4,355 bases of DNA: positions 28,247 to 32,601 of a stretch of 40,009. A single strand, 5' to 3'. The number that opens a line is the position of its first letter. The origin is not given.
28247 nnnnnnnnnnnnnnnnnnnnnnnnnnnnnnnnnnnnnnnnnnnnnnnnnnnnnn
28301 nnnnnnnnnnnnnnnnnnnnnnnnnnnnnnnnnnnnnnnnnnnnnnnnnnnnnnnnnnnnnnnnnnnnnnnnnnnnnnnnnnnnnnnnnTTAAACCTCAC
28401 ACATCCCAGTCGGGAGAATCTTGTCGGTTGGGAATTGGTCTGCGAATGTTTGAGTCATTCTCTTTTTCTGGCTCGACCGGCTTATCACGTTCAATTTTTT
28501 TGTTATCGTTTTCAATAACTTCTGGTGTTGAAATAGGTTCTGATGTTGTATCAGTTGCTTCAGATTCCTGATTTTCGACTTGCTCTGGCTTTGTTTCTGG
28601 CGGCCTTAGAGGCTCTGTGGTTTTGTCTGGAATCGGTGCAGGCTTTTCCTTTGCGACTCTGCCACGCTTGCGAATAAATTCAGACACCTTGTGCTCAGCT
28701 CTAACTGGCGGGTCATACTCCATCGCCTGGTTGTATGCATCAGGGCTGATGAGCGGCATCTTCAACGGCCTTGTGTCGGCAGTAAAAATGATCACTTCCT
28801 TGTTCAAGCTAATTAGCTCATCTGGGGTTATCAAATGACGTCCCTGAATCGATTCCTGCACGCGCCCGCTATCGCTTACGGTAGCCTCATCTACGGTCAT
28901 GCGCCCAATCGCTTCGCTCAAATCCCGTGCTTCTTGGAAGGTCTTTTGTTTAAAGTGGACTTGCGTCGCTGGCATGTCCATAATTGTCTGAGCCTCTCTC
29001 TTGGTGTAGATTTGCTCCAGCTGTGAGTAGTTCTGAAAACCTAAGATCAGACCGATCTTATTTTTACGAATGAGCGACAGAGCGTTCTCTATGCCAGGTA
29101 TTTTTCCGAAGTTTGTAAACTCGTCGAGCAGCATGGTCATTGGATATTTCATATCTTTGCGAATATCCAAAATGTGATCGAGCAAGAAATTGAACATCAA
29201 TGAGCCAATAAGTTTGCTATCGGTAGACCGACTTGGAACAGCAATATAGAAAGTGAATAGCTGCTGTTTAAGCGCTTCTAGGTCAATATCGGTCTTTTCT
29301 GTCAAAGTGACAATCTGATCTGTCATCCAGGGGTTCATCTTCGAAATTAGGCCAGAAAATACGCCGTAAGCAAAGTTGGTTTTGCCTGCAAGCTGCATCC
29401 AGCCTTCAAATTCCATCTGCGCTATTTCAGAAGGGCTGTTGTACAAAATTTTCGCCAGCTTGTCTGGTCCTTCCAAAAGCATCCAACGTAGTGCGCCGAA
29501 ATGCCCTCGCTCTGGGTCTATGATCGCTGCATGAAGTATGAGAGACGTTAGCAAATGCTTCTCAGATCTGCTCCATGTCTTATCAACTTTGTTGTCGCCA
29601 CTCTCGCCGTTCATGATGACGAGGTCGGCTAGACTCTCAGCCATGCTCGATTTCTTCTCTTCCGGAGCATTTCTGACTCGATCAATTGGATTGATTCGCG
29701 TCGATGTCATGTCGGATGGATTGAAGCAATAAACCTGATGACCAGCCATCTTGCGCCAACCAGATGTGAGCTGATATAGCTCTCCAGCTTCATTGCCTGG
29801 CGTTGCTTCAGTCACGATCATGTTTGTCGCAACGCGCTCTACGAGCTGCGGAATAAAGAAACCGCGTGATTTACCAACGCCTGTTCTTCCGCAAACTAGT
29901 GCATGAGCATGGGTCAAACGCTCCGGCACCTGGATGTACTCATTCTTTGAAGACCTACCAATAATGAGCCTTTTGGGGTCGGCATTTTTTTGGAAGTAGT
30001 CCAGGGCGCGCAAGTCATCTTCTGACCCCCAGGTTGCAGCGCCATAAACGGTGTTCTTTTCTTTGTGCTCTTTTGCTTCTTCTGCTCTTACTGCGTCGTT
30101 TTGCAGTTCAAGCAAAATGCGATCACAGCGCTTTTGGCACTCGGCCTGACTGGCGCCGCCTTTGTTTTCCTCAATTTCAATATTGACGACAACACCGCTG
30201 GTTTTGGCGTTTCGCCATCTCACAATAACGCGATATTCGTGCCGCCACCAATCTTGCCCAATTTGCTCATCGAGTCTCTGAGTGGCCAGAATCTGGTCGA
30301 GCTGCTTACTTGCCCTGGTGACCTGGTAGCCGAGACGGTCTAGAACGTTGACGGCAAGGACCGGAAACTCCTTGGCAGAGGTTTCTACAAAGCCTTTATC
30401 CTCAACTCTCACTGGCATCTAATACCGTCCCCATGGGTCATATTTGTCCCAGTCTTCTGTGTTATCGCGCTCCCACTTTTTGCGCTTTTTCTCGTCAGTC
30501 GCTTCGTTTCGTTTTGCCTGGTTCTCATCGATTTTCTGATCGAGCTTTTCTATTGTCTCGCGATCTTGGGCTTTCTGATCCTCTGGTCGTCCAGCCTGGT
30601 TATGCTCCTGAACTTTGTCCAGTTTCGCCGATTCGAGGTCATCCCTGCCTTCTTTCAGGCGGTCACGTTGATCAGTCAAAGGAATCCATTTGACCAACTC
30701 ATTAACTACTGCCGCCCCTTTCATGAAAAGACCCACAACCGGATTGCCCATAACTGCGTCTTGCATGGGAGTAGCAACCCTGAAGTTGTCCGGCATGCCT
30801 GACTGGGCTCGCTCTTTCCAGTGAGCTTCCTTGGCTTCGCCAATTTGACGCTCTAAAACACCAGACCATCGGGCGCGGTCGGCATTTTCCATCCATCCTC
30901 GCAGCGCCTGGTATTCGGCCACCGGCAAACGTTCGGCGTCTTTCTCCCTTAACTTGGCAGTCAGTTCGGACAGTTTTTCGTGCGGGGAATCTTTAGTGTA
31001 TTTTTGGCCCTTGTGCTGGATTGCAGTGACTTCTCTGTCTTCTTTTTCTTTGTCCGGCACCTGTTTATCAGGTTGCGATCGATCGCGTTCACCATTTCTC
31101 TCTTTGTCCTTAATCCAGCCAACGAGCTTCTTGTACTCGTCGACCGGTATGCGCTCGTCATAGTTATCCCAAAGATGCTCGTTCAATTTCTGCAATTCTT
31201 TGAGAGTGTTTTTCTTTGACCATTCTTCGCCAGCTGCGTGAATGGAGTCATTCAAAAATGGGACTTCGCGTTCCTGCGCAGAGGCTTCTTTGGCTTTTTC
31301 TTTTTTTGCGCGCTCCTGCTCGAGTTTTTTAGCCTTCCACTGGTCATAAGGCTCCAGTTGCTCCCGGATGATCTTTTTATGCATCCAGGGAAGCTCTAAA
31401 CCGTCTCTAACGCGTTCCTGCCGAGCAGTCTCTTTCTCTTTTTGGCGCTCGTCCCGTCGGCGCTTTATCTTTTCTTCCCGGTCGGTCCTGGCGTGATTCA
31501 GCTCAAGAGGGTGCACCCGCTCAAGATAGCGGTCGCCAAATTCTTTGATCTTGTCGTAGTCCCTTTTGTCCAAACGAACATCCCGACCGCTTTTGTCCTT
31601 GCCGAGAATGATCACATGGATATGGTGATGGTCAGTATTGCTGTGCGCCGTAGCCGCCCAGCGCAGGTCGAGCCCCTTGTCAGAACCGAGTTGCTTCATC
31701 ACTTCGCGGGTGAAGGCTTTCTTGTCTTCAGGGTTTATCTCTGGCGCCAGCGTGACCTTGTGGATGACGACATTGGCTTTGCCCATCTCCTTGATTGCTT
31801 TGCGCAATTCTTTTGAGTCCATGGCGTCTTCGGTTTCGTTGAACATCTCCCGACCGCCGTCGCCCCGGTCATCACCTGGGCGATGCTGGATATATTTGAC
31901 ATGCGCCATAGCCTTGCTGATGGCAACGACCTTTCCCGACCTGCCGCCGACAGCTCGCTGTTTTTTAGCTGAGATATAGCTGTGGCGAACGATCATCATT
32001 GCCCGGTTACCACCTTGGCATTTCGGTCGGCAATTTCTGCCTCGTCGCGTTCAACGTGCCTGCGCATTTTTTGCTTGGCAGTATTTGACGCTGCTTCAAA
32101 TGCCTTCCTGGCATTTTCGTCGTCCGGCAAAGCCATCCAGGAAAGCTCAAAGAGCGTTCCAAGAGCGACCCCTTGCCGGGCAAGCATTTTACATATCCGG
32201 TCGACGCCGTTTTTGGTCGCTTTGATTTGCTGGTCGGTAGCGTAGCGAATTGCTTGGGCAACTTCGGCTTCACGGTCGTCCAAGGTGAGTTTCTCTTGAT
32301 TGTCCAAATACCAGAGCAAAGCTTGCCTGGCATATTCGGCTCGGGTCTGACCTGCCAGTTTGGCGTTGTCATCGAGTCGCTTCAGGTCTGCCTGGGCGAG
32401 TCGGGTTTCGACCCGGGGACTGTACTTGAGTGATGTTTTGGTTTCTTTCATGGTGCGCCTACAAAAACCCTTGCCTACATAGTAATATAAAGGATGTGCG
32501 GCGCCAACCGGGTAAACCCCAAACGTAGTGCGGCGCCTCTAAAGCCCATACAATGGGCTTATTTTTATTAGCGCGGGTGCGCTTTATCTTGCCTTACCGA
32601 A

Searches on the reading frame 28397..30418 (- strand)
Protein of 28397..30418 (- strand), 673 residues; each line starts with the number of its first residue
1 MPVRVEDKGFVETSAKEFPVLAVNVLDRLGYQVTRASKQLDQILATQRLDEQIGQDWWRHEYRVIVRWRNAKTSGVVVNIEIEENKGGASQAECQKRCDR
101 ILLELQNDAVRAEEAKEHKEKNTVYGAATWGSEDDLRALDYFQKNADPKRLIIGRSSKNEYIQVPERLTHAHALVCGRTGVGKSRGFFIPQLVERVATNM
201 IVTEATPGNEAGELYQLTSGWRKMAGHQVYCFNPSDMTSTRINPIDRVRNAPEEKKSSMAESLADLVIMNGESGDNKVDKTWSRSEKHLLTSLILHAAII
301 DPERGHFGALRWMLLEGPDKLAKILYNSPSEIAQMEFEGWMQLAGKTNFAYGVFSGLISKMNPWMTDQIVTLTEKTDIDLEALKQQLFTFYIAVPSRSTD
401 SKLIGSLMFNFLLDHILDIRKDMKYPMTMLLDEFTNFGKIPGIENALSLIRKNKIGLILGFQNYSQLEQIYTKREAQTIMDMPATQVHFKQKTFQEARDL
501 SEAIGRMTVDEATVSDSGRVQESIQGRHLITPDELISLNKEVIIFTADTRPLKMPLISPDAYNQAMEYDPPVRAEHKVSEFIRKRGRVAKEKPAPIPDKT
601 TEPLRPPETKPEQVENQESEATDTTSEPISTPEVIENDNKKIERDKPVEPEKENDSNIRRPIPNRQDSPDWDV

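Call 3: search_protein_families(library=pfam, proteins=[window:28397-30418:-], max_evalue=0.1)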
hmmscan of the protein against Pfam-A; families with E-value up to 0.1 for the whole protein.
window:28397-30418:- (673 aa): 3 families
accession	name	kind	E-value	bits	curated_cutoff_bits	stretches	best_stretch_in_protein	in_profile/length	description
PF02534.20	T4SS-DNA_transf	-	1.6e-52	179.3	20.1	1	167-554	44-440/468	Type IV secretory system Conjugative DNA transfer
PF12696.13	TraG-D_C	-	6.7e-24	84.7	22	1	426-539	1-125/126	TraM recognition site of TraD and TraG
PF10412.15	TrwB_AAD_bind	-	1.1e-17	64.4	20.5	1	164-522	9-341/387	Type IV secretion-system coupling protein DNA-binding domain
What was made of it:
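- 28397..30418 (-): 673-aa VirD4-type coupling protein (T4CP) with no transmembrane helix. Residues 1-115 (nt 30074-30418) form a conserved soluble N-domain. T4SS-DNA_transf E 1.6e-52, plus TraG-D_C and TrwB_AAD_bind (call 3).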

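Call 4: search_protein_families(library=ncbifam, proteins=[window:28397-30418:-], max_evalue=0.1)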
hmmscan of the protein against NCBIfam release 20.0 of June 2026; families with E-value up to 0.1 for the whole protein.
window:28397-30418:- (673 aa): 11 families
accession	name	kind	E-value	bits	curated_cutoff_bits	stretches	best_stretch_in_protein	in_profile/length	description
NF045973.1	conju_CD1115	equivalog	3.4e-56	191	250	1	166-553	20-429/442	VirD4-like conjugal transfer protein, CD1115 family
NF010472.0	PRK13897.1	equivalog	2.1e-27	95.9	728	1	111-559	107-542/657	type IV secretion system component VirD4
NF010450.0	PRK13876.1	subfamily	1.2e-24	86.6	674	2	115-301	98-264/667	IncP-type conjugal transfer protein TraG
NF010424.0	PRK13850.1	equivalog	1e-23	83.4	681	1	121-554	89-525/670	type IV secretion system ATPase VirD4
NF010394.0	PRK13822.1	subfamily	8.1e-22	77.7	443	1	171-553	225-615/643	conjugal transfer coupling protein TraG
NF010453.0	PRK13880.1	subfamily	1.5e-20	73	586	2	113-311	105-302/630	conjugal transfer coupling protein TraG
TIGR02759.1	TraD_Ftype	equivalog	1.5e-12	47.1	521.35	1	409-513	391-495/566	type IV conjugative transfer system coupling protein TraD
TIGR02767.1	TraG-Ti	equivalog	1.9e-12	46.8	686.2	1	221-553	256-602/623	Ti-type conjugative transfer system protein TraG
NF041326.1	Bacteroid_MobC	subfamily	5.9e-10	38.2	900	1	419-515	450-544/655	conjugal transfer protein MobC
NF010254.0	PRK13700.1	subfamily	1.5e-05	23.7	1221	1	426-506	419-499/735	F-type conjugal transfer protein TraD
TIGR03743.1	SXT_TraD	subfamily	0.065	11.7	366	0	149-247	154-253/636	conjugative transfer system coupling protein TraD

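Call 45: search_solved_structures(query=window:28397-30418:-, max_evalue=0.001)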
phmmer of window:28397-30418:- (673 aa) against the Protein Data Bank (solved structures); distinct sequences matched with E-value up to 0.001: 3.
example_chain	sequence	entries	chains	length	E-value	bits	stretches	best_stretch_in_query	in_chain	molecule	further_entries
8dol_A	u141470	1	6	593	1e-13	53.8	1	351-571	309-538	Cag pathogenicity island protein (Cag5)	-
1gl6_A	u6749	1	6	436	9.7e-05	24.1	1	411-538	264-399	ATPASE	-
1e9r_A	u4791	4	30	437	9.8e-05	24.1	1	411-538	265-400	CONJUGAL TRANSFER PROTEIN TRWB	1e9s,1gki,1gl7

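Call 69: search_dna_similar(query=window:28397-30418:-, collection=plasmids, mode=protein, max_rows=25)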
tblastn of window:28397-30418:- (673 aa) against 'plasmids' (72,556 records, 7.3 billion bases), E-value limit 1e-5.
The search stops at 5000 records and this limit was reached: more records match than are counted here, and every count below describes the 5000 best-scoring records only.
Records with a match: at least 5000; places in all: 5134; records where one place covers at least 80% of the query: 46.
Best place of each record, by identity: <60% 5000.
By first word of the organism name: Escherichia 1061; Klebsiella 524; Campylobacter 255; Salmonella 225; Acinetobacter 196; Agrobacterium 168; Xanthomonas 164; Enterobacter 161; Pseudomonas 133; uncultured 117; and 254 more.
By predicted mobility (MOB-suite, as given by PLSDB): conjugative 4081; non-mobilizable 568; mobilizable 351.
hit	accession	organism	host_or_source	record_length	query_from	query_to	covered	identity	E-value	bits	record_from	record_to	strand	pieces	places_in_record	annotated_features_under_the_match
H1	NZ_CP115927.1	Agrobacterium tumefaciens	Chrysanthemum,cell culture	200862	28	672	96%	24.3%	2e-18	98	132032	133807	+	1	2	conjugal transfer protein TraG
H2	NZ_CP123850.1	Agrobacterium tumefaciens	Rose,cell culture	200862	28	672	96%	24.3%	2e-18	98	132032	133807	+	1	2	conjugal transfer protein TraG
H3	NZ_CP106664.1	Brucella intermedia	Sempervivum tectorum (houseplant),Pure ...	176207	58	668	91%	23.9%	3e-22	110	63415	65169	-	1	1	type IV secretory system conjugative DNA transfer family protein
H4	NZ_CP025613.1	Niveispirillum cyanobacteriorum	sing cell,cyanobacterial aggregates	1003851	52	661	91%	22.7%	3e-16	91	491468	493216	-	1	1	none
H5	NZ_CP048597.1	Agrobacterium tumefaciens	walnut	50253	126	652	78%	25.8%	7e-25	118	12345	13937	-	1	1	type IV secretory system conjugative DNA transfer family protein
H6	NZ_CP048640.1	Rhizobium oryzihabitans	cell,root,the root of rice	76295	126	652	78%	25.4%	1e-23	114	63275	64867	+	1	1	type IV secretory system conjugative DNA transfer family protein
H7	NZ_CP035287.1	Paracoccus versutus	whole organism,soil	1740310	111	661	82%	24.1%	3e-19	100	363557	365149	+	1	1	none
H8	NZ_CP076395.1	Sphingopyxis indica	Single cell,HCH dumpsite soil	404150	111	651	80%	24.5%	4e-16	91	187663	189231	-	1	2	conjugal transfer protein TraG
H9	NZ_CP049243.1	Allorhizobium pseudoryzae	cell culture,soil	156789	126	669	81%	24.4%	3e-22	110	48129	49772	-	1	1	type IV secretory system conjugative DNA transfer family protein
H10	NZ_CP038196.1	Paracoccus versutus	single cell,soil adjacent to the roots ...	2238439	110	672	84%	23.4%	3e-15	87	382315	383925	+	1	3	none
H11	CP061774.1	Ochrobactrum sp. MT180101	Water,Breeding wastewater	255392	58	608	82%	23.9%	9e-23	112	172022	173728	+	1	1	type IV secretory system conjugative DNA transfer family protein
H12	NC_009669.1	Brucella anthropi ATCC 49188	-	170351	58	608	82%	23.9%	1e-22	111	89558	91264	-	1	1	type IV secretory system conjugative DNA transfer family protein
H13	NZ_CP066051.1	Brucella anthropi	-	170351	58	608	82%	23.9%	1e-22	111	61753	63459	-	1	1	type IV secretory system conjugative DNA transfer family protein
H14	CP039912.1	Agrobacterium tumefaciens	-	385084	126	653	78%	24.8%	9e-23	112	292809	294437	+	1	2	type IV secretory system conjugative DNA transfer family protein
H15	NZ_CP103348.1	Brucella anthropi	-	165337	58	608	82%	23.7%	4e-22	110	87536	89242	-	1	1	type IV secretory system conjugative DNA transfer family protein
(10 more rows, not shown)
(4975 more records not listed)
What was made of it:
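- Closest known: Mobilisable elements that encode their own T4CP, such as CloDF13. Different: The T4CP is at most 26% identical to any plasmid T4CP in PLSDB (call 69).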

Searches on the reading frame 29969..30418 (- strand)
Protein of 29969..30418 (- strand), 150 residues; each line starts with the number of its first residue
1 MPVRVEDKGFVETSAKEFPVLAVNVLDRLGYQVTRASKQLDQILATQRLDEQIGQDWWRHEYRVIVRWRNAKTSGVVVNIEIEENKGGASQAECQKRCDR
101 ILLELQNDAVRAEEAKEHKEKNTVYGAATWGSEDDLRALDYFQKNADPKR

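Call 63: find_related_loci(query=A3, collection=metagenome_contigs, flank=6000)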
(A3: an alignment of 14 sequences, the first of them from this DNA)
Query A3 (150 aa) in metagenome_contigs; peptide patterns used: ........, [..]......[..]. (x = any residue, [..] = any of these).
293 stretches matched a pattern; 87 encode a relative of the query (tblastn E <= 1e-3); the best 80 are kept; 80 distinct loci.
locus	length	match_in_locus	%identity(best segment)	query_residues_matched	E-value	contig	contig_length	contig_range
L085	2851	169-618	72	1-150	2e-76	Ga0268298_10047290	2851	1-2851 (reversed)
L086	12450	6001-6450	73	1-150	1e-75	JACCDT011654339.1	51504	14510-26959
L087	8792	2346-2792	77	1-150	4e-75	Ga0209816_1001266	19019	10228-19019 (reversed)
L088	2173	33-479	77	1-150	3e-77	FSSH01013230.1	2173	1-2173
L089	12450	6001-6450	74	1-150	3e-74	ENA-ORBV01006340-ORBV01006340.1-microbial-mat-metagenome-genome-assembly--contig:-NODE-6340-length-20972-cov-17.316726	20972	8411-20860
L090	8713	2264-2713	74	1-150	3e-74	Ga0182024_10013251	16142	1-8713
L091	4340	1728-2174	75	1-150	1e-73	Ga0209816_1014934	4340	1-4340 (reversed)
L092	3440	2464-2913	70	1-150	3e-73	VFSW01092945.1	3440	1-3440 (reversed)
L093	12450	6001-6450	70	1-150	1e-72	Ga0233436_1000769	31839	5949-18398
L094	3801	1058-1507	71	1-150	6e-73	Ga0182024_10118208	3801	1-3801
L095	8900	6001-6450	70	1-150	1e-72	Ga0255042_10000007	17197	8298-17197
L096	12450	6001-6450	71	1-150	3e-72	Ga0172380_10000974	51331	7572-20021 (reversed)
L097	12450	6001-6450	71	1-150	3e-72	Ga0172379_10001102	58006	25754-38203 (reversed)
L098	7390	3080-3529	69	1-150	3e-72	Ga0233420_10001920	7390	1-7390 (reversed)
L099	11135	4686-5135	70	1-150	3e-72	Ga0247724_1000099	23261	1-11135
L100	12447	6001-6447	72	1-150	2e-71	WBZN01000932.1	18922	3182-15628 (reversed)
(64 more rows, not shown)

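Call 72: search_solved_structures(query=A3, max_evalue=1)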
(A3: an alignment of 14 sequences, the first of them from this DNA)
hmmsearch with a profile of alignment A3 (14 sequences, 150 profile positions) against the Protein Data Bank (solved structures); distinct sequences matched with E-value up to 1: 3.
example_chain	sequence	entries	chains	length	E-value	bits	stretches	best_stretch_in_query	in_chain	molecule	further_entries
28op_O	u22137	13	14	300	0.38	13.8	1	25-83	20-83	Centromere protein O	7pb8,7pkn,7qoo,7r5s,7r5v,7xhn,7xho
4v7e_CJ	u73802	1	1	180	0.66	13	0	25-67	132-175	60S ribosomal protein L5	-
1v2x_A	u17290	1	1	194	0.77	12.8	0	104-136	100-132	tRNA (Gm18) methyltransferase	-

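Call 84: search_protein_families(library=pfam, proteins=[L100:10253-12334:+], max_evalue=0.001)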
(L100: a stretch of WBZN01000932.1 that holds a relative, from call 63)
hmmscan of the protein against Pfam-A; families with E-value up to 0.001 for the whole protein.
L100:10253-12334:+ (693 aa): 0 families

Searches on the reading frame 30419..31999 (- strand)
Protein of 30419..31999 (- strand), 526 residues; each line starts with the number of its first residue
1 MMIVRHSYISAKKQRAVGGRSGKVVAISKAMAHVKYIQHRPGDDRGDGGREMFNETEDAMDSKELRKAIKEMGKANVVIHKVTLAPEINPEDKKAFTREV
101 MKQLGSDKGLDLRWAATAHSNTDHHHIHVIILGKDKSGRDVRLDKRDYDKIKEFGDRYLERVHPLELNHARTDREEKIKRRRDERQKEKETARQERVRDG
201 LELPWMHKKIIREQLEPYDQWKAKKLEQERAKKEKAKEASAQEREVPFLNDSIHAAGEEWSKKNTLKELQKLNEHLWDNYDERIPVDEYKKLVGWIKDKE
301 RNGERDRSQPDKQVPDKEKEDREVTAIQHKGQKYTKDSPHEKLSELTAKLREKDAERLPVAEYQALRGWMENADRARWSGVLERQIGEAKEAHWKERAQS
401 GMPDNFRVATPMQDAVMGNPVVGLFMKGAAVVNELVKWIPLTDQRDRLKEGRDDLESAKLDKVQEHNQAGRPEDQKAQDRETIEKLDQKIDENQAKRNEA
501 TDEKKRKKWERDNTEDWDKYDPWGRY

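Call 3: search_protein_families(library=pfam, proteins=[window:30419-31999:-], max_evalue=0.1)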
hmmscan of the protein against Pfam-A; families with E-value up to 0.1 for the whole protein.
window:30419-31999:- (526 aa): 1 family
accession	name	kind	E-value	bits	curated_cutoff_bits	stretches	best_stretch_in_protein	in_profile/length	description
PF03432.20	Relaxase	-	6.3e-07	30.2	24.6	1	73-157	41-125/132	MobA/VirD2-like, nuclease domain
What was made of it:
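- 30419..31999 (-): 526-aa MobA/VirD2-type relaxase. PF03432 scores 30.2 bits, above the 24.6 cut-off (call 3).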

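Call 4: search_protein_families(library=ncbifam, proteins=[window:30419-31999:-], max_evalue=0.1)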
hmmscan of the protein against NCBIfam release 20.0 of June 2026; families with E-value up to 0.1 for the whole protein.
window:30419-31999:- (526 aa): 1 family
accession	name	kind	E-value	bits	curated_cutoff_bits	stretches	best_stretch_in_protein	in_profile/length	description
NF041267.1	relax_RlxS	exception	8.8e-14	51.1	850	1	26-184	87-238/654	relaxase/mobilization nuclease RlxS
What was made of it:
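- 30419..31999 (-): RlxS-like by NCBIfam, E 9e-14, far below that model's own cut-off (call 4).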

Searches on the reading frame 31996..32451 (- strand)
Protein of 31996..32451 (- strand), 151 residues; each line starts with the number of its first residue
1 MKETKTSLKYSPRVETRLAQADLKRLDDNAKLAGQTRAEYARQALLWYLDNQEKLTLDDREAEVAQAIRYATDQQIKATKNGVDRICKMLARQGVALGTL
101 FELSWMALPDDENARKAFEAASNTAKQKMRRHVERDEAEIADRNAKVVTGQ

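Call 3: search_protein_families(library=pfam, proteins=[window:31996-32451:-], max_evalue=0.1)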
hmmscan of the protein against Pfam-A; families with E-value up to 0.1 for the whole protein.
window:31996-32451:- (151 aa): 3 families
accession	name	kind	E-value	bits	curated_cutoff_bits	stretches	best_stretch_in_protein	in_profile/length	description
PF21983.2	NikA-like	-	0.00081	19.9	27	1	12-48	5-41/72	Mobilization protein NikA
PF06169.17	DUF982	-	0.042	14.2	22.2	0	112-126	56-70/73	Protein of unknown function (DUF982)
PF12501.13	DUF3708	-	0.084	12.9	24.1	1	63-123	93-153/166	Phosphate ATP-binding cassette transporter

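Call 4: search_protein_families(library=ncbifam, proteins=[window:31996-32451:-], max_evalue=0.1)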
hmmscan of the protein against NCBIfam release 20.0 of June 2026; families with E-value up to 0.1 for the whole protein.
window:31996-32451:- (151 aa): 2 families
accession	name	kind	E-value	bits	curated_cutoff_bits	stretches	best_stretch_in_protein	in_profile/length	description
NF048017.1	antitoxin_RelB_like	equivalog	0.00023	21.3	50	1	18-63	2-47/70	type II toxin-antitoxin system RelB family antitoxin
NF050181.1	TA_anti_VapB_Myco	equivalog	0.025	15.1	60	1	18-71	9-62/72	type II toxin-antitoxin system VapB family antitoxin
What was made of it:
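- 31996..32451 (-): 151-aa relaxosome accessory protein (RHH/NikA-like), first gene of the operon. Weak NikA-like hit (E 8e-4, below cut-off) and RelB-like hit (calls 3, 4).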
